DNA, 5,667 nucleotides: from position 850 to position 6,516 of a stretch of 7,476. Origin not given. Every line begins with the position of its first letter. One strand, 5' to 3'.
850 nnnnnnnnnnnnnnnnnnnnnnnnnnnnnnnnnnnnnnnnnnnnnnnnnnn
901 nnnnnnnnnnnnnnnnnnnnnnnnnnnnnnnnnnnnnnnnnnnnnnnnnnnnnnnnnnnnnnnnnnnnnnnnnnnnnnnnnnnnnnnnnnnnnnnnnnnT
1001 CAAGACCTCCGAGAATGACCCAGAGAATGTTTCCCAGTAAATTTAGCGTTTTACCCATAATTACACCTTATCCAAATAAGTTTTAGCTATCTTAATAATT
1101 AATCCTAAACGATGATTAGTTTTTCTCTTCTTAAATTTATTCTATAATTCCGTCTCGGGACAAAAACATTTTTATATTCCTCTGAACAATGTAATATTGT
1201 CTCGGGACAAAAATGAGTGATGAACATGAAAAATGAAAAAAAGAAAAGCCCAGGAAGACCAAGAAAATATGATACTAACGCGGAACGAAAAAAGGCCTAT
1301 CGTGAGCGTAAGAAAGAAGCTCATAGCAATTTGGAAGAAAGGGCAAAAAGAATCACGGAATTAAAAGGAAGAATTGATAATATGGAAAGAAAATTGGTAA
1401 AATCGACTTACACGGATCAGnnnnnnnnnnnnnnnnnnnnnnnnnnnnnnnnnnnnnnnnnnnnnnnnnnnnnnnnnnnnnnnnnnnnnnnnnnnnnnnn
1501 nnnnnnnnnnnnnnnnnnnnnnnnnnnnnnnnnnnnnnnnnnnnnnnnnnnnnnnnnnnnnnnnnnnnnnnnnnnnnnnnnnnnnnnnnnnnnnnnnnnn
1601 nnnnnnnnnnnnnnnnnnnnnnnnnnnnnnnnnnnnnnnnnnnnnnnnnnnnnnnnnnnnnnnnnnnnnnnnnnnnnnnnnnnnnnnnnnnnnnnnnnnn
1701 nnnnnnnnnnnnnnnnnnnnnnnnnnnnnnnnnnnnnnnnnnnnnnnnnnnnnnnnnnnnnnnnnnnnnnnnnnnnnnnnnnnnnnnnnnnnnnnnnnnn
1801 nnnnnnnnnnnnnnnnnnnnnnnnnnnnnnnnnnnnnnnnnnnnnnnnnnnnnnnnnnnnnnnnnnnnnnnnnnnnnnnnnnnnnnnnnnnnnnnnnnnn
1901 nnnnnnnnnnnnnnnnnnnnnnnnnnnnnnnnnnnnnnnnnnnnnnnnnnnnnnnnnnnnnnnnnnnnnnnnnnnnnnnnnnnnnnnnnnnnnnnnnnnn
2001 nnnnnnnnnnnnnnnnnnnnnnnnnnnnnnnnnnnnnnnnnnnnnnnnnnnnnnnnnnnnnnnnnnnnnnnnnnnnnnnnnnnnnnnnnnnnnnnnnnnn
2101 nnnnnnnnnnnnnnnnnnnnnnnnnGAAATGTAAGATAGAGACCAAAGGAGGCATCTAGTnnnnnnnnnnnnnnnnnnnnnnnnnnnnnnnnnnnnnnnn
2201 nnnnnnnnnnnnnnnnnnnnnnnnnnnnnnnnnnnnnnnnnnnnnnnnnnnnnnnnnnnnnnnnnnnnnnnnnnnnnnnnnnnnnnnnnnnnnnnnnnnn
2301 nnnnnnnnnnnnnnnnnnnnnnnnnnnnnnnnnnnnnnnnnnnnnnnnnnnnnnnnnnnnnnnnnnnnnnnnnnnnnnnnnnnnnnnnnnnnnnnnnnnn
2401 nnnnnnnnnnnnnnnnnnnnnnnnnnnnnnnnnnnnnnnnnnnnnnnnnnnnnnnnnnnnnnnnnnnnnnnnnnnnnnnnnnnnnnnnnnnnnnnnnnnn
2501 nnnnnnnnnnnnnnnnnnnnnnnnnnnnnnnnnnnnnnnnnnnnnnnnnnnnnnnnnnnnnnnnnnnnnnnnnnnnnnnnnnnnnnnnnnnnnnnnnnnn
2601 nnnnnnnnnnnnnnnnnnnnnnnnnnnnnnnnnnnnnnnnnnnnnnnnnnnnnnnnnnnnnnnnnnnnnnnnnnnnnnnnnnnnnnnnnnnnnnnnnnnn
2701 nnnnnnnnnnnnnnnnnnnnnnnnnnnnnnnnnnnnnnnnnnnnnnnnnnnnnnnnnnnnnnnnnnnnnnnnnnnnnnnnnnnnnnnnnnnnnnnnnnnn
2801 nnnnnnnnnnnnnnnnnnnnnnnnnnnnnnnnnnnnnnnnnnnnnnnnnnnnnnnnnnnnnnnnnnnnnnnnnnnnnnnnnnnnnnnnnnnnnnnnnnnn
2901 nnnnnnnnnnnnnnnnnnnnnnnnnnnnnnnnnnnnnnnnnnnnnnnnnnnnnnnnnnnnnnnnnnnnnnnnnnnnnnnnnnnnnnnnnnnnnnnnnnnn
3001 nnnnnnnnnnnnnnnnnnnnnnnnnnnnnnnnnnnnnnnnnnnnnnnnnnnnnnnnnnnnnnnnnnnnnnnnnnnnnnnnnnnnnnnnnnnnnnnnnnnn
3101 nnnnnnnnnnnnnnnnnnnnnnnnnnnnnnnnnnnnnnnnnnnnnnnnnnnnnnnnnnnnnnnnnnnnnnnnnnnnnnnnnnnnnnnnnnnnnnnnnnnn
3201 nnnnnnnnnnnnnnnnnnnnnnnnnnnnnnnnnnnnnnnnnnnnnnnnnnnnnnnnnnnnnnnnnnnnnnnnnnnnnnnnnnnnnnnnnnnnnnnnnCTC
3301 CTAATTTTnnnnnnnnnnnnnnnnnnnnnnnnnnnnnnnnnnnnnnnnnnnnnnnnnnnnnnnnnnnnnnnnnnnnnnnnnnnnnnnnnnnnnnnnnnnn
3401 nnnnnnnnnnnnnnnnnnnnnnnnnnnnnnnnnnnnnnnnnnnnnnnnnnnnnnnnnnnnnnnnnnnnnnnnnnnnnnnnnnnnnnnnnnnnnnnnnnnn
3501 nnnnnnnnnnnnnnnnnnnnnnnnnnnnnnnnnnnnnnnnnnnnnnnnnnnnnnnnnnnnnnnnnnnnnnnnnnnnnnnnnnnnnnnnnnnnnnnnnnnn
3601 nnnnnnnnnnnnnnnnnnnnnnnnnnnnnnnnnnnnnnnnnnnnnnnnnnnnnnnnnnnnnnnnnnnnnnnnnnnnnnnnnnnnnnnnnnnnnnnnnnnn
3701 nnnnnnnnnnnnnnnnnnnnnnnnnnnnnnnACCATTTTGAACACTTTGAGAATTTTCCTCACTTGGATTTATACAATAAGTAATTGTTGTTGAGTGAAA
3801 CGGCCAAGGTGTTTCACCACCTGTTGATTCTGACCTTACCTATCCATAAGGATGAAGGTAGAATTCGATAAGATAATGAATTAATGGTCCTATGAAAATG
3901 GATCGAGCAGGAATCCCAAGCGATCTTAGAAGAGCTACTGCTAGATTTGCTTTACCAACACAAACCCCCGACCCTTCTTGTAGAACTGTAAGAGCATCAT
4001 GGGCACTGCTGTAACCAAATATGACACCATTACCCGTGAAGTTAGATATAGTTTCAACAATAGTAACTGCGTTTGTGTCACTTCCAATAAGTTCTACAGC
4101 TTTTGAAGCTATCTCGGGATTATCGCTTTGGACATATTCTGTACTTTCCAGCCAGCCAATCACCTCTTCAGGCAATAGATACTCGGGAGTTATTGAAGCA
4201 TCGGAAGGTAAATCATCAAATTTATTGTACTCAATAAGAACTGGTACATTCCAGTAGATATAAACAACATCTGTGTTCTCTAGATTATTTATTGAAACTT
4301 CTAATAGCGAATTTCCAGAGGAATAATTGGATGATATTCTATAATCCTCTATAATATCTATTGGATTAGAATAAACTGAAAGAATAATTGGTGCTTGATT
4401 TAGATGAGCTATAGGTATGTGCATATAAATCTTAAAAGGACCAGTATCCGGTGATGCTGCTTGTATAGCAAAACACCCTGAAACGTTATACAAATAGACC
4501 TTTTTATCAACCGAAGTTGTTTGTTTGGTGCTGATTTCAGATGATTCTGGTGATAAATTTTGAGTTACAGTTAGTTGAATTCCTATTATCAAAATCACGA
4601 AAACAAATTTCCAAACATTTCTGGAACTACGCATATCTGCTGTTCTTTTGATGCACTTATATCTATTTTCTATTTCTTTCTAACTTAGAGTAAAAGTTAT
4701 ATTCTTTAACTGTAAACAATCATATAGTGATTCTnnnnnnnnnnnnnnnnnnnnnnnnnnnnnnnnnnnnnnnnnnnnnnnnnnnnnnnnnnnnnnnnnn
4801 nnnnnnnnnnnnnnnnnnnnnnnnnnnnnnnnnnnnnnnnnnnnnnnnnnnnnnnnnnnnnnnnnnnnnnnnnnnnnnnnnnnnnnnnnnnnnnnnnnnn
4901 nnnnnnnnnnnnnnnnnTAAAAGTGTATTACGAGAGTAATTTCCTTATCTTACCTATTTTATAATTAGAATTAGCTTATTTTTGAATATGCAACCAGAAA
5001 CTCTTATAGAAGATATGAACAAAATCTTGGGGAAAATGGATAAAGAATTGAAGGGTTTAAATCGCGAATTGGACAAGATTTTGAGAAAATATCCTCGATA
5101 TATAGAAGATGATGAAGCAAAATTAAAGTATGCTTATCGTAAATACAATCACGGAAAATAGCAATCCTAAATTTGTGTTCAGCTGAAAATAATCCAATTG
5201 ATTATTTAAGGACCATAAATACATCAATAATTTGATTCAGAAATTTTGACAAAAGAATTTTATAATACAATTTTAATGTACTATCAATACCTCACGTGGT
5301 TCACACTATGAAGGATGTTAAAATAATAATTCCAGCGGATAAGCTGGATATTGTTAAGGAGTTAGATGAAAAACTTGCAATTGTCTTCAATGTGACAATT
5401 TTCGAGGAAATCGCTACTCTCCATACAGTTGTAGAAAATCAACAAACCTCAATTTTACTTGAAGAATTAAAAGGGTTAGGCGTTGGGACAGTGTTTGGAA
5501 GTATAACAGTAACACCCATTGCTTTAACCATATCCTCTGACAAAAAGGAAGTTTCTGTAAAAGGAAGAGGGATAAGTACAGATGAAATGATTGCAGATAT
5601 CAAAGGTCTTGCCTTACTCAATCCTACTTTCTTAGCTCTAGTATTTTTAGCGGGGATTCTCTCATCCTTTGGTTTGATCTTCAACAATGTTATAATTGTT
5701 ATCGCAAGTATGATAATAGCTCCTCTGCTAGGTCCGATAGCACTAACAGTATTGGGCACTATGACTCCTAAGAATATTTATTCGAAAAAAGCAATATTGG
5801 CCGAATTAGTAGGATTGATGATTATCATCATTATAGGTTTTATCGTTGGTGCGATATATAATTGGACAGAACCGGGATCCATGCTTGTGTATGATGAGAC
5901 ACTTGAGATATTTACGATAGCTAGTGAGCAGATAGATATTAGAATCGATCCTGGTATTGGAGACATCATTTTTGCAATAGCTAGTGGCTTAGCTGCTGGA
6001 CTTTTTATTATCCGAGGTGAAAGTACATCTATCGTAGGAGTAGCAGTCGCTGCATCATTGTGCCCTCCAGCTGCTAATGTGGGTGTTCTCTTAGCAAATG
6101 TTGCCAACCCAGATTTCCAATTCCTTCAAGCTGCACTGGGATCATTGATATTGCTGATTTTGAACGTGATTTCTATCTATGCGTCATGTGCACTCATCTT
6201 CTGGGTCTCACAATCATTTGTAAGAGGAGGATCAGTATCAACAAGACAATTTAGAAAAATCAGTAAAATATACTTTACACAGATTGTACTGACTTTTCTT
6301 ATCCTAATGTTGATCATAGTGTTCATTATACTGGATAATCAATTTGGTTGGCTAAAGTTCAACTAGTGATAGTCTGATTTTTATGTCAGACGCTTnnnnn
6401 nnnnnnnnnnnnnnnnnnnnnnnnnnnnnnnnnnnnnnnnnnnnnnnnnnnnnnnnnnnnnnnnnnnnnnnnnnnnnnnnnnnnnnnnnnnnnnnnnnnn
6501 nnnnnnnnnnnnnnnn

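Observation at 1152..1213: Paired palindromic operator boxes bracketing the TATA box upstream of the basic-zipper/actin genes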

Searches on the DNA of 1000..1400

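Call 61: search_rna_families(source=window, start=1000, end=1400, threshold=evalue, max_evalue=1)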
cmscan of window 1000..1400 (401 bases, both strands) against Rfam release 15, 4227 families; matches with E-value up to 1: 1.
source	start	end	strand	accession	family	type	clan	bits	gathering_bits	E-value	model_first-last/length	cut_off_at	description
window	1134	1266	-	RF04318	idnO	Cis-reg;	-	23.2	100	0.18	1-206/206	no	idnO ncRNA motif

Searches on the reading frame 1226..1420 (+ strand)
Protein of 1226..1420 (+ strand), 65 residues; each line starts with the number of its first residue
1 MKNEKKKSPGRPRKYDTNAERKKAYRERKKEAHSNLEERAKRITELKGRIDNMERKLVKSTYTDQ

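Call 19: search_protein_families(library=pfam, proteins=[window:1226-1420:+], max_evalue=10)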
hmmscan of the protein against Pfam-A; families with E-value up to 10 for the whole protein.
window:1226-1420:+ (65 aa): 3 families
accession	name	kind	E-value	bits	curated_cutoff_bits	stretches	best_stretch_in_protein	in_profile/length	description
PF06810.17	Phage_scaffold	-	0.019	15.4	35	1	6-54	25-67/170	Phage capsid assembly scaffolding protein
PF25026.1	Asd-4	-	0.055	14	29.1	1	20-56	43-79/80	Asd-4-like domain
PF00170.26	bZIP_1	-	0.73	10.4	27.6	1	12-46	7-41/64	bZIP transcription factor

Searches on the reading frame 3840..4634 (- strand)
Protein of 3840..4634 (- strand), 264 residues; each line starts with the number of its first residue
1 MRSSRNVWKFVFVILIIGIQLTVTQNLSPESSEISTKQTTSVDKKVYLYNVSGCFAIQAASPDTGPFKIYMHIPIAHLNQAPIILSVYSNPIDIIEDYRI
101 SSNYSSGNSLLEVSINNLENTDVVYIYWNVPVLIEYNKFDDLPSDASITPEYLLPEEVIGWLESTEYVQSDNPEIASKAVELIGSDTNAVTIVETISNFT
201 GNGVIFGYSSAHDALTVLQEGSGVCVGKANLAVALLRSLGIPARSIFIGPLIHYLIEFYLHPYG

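Call 6: search_protein_families(library=pfam, proteins=[window:3840-4634:-], max_evalue=0.01)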
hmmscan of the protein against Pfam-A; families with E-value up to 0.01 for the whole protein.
window:3840-4634:- (264 aa): 2 families
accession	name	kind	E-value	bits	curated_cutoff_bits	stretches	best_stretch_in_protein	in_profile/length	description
PF01841.26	Transglut_core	-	3.4e-10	40.6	23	1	181-247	6-76/108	Transglutaminase-like superfamily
PF09221.15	Bacteriocin_IId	-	0.009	16.6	23.6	0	175-212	10-47/67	Bacteriocin class IId cyclical uberolysin-like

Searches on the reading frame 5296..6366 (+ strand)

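Call 6: search_protein_families(library=pfam, proteins=[window:5296-6366:+], max_evalue=0.01)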
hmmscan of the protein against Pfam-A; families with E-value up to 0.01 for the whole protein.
window:5296-6366:+ (356 aa): 1 family
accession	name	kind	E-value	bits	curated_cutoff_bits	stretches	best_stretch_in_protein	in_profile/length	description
PF04087.19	DUF389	-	1.4e-27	96.8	23.9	1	139-295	1-136/137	Domain of unknown function (DUF389)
